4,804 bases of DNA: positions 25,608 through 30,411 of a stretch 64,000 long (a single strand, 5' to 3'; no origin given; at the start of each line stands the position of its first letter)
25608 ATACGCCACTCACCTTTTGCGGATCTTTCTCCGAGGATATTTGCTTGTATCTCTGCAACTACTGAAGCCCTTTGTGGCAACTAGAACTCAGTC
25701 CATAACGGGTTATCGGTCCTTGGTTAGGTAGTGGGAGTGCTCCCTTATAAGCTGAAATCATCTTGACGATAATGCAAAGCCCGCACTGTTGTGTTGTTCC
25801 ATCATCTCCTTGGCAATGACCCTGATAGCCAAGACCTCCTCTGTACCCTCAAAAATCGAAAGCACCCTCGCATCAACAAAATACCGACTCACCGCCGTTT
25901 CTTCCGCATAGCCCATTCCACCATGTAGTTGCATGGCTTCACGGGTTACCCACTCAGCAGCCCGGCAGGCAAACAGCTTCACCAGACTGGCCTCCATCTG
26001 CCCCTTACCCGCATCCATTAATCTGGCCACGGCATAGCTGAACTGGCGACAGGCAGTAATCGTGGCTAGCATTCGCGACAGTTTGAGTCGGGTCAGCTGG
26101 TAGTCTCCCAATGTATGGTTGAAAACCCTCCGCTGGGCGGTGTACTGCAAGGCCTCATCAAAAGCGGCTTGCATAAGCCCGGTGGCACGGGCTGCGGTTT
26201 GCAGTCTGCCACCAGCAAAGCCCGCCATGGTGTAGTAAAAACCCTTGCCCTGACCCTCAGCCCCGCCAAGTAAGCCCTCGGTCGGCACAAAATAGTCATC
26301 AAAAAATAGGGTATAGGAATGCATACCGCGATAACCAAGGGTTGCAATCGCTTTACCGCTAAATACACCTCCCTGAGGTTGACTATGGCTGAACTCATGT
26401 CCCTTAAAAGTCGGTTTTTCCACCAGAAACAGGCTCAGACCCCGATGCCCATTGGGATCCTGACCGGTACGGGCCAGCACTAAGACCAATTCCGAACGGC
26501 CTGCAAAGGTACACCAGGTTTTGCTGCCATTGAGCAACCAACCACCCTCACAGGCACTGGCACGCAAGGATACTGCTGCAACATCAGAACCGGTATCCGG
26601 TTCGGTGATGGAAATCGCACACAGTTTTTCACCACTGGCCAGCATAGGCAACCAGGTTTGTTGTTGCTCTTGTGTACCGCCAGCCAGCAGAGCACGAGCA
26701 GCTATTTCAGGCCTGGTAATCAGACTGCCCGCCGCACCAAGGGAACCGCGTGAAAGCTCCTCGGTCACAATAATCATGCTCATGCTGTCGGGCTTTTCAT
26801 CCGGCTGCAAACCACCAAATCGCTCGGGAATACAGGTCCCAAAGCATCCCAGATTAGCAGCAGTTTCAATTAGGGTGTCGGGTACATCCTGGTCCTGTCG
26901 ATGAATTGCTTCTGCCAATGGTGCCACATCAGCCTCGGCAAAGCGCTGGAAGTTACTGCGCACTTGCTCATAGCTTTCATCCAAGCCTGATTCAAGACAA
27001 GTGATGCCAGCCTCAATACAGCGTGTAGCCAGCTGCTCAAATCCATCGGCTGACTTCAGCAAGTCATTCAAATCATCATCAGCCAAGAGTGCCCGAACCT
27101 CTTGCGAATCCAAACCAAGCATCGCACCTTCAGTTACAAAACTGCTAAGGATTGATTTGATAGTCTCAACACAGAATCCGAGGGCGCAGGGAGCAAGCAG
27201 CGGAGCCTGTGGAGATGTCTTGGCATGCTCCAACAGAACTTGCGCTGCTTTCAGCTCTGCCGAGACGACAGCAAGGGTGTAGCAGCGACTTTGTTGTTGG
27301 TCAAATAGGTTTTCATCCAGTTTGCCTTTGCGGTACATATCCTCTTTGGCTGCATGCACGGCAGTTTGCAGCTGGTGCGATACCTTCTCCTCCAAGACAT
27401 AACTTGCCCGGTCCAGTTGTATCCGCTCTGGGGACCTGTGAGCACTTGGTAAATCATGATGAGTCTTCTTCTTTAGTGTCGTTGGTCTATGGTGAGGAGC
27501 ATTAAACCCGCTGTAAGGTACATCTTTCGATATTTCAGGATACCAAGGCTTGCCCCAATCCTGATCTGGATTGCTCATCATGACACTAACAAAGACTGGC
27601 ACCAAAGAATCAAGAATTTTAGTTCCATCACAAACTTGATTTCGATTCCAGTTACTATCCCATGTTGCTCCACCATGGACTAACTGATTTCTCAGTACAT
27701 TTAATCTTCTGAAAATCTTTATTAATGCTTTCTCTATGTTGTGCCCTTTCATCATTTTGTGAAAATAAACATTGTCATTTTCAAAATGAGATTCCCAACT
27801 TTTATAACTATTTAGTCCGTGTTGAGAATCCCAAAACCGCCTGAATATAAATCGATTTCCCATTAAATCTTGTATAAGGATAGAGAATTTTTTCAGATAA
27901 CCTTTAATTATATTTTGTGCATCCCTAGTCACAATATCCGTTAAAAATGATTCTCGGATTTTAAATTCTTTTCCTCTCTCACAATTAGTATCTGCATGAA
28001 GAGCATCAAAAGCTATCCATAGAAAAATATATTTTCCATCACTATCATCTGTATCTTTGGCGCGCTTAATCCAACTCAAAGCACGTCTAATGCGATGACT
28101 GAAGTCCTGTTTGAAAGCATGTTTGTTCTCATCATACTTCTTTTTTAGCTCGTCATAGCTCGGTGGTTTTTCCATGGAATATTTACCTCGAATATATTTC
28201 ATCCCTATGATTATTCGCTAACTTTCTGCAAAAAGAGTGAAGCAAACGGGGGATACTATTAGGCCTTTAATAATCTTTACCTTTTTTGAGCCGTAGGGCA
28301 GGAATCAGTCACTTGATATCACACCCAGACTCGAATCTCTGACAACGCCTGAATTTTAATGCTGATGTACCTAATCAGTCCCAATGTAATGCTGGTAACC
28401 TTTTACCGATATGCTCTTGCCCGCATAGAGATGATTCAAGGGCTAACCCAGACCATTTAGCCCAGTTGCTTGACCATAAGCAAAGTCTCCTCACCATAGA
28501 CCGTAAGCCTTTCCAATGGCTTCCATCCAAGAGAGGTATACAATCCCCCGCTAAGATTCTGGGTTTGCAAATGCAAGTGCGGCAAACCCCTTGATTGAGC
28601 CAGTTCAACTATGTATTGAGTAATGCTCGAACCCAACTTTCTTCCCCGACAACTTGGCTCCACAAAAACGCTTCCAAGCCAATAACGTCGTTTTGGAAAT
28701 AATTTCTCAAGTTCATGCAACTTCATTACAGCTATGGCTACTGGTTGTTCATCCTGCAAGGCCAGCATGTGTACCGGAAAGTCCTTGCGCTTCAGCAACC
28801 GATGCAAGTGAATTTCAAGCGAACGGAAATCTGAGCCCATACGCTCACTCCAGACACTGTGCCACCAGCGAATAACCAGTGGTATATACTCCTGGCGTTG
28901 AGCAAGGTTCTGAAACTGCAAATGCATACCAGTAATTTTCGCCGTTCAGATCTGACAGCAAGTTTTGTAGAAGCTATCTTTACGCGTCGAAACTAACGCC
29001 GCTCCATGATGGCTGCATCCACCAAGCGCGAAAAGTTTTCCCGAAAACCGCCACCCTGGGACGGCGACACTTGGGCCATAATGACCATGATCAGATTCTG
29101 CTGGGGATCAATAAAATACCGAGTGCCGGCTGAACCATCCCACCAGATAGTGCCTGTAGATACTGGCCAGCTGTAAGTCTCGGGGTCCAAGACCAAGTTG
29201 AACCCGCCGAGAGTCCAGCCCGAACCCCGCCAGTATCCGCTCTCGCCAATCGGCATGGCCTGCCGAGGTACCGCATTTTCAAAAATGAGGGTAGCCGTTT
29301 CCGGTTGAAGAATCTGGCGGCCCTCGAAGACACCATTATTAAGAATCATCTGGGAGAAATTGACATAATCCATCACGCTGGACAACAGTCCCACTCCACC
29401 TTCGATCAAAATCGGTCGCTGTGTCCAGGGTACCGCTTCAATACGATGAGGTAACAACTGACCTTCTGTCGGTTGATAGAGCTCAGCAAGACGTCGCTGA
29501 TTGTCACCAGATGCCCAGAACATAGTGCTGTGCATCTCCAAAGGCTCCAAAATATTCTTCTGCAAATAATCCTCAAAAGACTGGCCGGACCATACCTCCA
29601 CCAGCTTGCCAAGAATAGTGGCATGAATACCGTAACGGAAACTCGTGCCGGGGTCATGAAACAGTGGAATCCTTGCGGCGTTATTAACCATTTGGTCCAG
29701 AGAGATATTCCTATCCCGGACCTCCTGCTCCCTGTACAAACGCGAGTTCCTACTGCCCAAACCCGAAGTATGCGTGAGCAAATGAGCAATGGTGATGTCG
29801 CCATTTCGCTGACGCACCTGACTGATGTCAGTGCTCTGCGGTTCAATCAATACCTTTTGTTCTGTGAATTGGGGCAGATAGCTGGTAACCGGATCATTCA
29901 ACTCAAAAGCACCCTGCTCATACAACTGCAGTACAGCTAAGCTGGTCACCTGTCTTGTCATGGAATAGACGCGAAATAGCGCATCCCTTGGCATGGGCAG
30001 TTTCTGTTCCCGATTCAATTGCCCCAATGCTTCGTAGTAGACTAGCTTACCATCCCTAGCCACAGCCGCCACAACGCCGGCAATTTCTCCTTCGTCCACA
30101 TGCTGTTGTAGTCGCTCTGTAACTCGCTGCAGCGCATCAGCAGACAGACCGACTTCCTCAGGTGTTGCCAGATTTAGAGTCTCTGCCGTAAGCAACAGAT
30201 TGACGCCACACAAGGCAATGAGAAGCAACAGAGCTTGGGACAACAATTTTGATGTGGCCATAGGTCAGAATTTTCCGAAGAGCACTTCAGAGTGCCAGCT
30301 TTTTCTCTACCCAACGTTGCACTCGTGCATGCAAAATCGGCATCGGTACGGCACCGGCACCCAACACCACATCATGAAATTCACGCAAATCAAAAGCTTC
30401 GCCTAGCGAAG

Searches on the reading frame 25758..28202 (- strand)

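Call 46: search_protein_families(library=ncbifam, proteins=[window:25758-28202:-], max_evalue=0.00001)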
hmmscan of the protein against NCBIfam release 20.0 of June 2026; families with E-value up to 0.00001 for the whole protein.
window:25758-28202:- (814 aa): 21 families
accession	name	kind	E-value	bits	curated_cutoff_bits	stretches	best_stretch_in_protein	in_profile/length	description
NF042972.1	AcrlCoAredClosAcrC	equivalog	4.9e-67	226.2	640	1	407-801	5-377/378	acryloyl-CoA reductase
NF042439.1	SulpropCoADesulf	equivalog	3e-56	190.8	600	1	419-803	5-373/379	3-sulfinopropanoyl-CoA desulfinase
NF058590.1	AcCoDHFadEBacil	equivalog_domain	7.5e-56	189.8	600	1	409-793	23-404/586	acyl-CoA dehydrogenase FadE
NF043006.1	CyhCrbnylCoADH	equivalog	1.4e-54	185.6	650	1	417-803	14-378/380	cyclohexane-1-carbonyl-CoA dehydrogenase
NF008997.0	PRK12341.1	equivalog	2.1e-54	185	537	1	436-803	34-379/382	acyl-CoA dehydrogenase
NF045552.1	GlutCoADH_Des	equivalog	3.8e-53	181.1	470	1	407-797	5-376/387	glutaryl-CoA dehydrogenase Acd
NF045652.1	ProlPCPDhRedW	equivalog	9.1e-41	139.9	650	1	411-791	4-365/376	L-prolyl-[peptidyl-carrier protein] dehydrogenase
NF053553.1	prodigi_MBC_PigA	equivalog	1.5e-38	133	500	1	407-800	5-379/381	prodigiosin MBC biosynthesis dehydrogenase PigA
TIGR03207.1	cyc_hxne_CoA_dh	equivalog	2.7e-38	131.7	575.35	1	413-798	7-369/372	cyclohexanecarboxyl-CoA dehydrogenase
NF002885.1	PRK03354.1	equivalog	2.5e-37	128.8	540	1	436-802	34-375/378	crotonobetainyl-CoA dehydrogenase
NF052270.1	Staph_DH_FadE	equivalog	3.4e-34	118.3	600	2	666-799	259-392/400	acyl-CoA dehydrogenase FadE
NF007000.1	PRK09463.1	subfamily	2e-24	86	600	1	432-765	66-398/726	acyl-CoA dehydrogenase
NF009586.0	PRK13026.1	subfamily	1.4e-20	73.3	608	1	432-764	101-432/777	acyl-CoA dehydrogenase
NF049984.1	Rv1679_FadE16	equivalog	2.3e-19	69.9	600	1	437-791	22-357/371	Rv1679 family acyl-CoA dehydrogenase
NF008594.0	PRK11561.1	equivalog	6.6e-19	67.6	545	1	527-797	179-437/540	isovaleryl-CoA dehydrogenase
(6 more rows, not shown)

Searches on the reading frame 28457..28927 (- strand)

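Call 46: search_protein_families(library=ncbifam, proteins=[window:28457-28927:-], max_evalue=0.00001)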
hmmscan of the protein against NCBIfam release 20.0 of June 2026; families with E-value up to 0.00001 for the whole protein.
window:28457-28927:- (156 aa): 1 family
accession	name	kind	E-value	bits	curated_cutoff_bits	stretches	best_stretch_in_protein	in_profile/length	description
NF040501.1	resist_ArsN2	equivalog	1.9e-06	27.5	125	1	81-143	48-109/133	arsenic resistance N-acetyltransferase ArsN2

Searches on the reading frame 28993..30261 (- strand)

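Call 46: search_protein_families(library=ncbifam, proteins=[window:28993-30261:-], max_evalue=0.00001)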
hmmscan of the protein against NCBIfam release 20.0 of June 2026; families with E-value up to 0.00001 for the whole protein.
window:28993-30261:- (422 aa): 21 families
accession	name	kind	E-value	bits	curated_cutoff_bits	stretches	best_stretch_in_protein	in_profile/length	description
NF052559.1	MthAcHydAcmB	equivalog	6.3e-50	170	550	1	50-336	13-299/391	methyl acetate hydrolase AcmB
NF002968.0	PRK03642.1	equivalog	6.8e-22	77.9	385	1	15-248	11-242/432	penicillin binding protein PBP4B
NF007943.0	PRK10662.1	equivalog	6e-15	54.7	266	1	23-262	12-238/380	D-alanyl-D-alanine-carboxypeptidase/endopeptidase AmpH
NF033085.1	bla_class_C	equivalog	1.5e-12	47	415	1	45-265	6-202/356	class C beta-lactamase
NF038269.1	lipase_LipE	equivalog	6.2e-12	45.3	750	1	42-277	26-249/407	lipase LipE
NF009622.0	PRK13128.1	equivalog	5.3e-11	41.7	443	1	61-250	23-194/518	D-aminopeptidase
NF012173.1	CMY2-MIR-ACT-EC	exception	1.9e-10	40.1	680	1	20-263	8-224/380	CMY2/MIR/ACT/EC family class C beta-lactamase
NF041662.1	ampC_Kaer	exception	2.2e-10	39.8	825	1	17-249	6-210/381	AmpC-Kaer family extended-spectrum class C beta-lactamase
NF000185.2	BlaEC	exception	2.8e-09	36.4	850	1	17-257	6-214/377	BlaEC family class C beta-lactamase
NF000191.1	CMY2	exception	3.7e-09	35.8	800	1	17-263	6-224/381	CMY-2 family class C beta-lactamase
NF040478.1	blaLAQ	exception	2.5e-08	33.3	850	1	16-250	4-210/380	LAQ family class C beta-lactamase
NF000385.4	blaACT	exception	3e-08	33.1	810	1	17-248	6-209/380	ACT family cephalosporin-hydrolyzing class C beta-lactamase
NF033575.1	blaRHO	exception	8.6e-08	31.5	825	1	50-262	35-221/380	RHO family class C beta-lactamase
NF045925.1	3-sucCA_synth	equivalog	1.2e-07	30.6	800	0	11-246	9-211/498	3-succinylated cholic acid synthase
NF038089.1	blaYRC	exception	2.5e-07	30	870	1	21-251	9-212/381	YRC family class C beta-lactamase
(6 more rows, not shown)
